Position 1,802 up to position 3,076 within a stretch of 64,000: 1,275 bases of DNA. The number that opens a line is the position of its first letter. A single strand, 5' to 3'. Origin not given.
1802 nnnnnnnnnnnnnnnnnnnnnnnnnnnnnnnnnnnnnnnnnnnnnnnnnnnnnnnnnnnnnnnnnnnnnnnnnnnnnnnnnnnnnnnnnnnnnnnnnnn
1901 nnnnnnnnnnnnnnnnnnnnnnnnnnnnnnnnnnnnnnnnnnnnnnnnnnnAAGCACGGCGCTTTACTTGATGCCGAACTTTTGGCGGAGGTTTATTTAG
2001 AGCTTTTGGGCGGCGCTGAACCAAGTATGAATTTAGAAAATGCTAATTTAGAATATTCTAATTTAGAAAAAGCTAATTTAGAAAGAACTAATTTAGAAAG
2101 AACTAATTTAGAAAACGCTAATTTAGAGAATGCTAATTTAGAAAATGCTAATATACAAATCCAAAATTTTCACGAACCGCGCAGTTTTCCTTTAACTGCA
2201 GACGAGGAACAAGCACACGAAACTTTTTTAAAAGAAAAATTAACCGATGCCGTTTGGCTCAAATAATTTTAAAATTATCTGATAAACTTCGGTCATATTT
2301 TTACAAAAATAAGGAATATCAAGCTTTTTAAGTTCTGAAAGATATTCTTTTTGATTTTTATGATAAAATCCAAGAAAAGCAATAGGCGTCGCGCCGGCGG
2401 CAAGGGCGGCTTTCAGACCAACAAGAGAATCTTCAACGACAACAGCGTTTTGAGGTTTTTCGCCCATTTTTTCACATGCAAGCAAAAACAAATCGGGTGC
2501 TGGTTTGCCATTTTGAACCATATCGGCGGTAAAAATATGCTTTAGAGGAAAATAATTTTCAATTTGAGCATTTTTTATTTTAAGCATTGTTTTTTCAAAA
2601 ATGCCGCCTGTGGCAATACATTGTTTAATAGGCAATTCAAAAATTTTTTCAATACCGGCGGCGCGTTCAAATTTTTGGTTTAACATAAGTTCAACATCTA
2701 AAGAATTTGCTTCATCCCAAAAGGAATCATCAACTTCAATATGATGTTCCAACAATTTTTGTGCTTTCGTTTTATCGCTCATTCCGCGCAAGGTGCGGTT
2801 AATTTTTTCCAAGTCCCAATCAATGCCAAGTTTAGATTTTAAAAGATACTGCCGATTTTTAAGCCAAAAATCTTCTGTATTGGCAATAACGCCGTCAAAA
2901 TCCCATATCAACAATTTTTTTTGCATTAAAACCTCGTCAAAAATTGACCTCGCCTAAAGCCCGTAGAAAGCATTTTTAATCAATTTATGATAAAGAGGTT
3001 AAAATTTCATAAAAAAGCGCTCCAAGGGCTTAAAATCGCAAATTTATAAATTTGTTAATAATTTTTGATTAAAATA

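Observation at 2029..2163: A 15-bp minisatellite has expanded in frame inside two unrelated essential/repair genes (dnaQ and addA), creating pentapeptide-repeat inserts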

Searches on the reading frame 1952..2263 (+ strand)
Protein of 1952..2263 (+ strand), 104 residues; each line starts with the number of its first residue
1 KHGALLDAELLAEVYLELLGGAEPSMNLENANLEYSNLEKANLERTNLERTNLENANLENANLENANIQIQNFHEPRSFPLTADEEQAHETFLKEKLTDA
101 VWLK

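Call 88: search_protein_representatives(protein=window:1952-2263:+)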
Query: 104 residues. Proteins with E-value up to 0.001 (for the whole library): 33017; up to 1e-10: 4242; up to 1e-30: 56. The best 150 are listed.
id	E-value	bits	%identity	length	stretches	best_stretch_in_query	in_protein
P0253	1.9e-54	197.9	48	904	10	20-69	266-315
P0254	4.5e-51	187.1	42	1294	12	27-82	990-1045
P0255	9.3e-50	182.9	39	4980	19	28-70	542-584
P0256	4.6e-48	177.4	45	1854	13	25-69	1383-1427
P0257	1.4e-47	175.9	49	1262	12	25-84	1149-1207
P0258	2.1e-47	175.3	37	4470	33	26-79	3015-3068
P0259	4.7e-47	174.2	48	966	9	3-73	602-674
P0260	1.3e-46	172.8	46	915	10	28-72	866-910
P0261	5.2e-46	170.9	35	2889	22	25-74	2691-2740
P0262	5.2e-45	167.7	42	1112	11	22-71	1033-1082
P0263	5.3e-45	167.6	35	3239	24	25-75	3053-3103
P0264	9.5e-44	163.6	36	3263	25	26-72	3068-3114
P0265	7.7e-43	160.7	43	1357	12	28-77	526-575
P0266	3.9e-42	158.4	35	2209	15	26-75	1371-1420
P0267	3.5e-39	149.0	39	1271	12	27-74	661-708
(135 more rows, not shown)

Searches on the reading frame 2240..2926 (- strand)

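Call 10: search_protein_families(library=pfam, proteins=[window:2240-2926:-], max_evalue=0.01)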
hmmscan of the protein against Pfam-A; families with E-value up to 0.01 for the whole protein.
window:2240-2926:- (228 aa): 3 families
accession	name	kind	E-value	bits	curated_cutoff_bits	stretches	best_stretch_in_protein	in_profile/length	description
PF13419.12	HAD_2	-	9.6e-22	78.4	23.8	1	6-183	1-177/178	Haloacid dehalogenase-like hydrolase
PF00702.32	Hydrolase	-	1.4e-15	58.7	26.4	1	4-178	2-191/191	haloacid dehalogenase-like hydrolase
PF13242.12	Hydrolase_like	-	0.00093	19.5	22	1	140-183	3-47/75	HAD-hyrolase-like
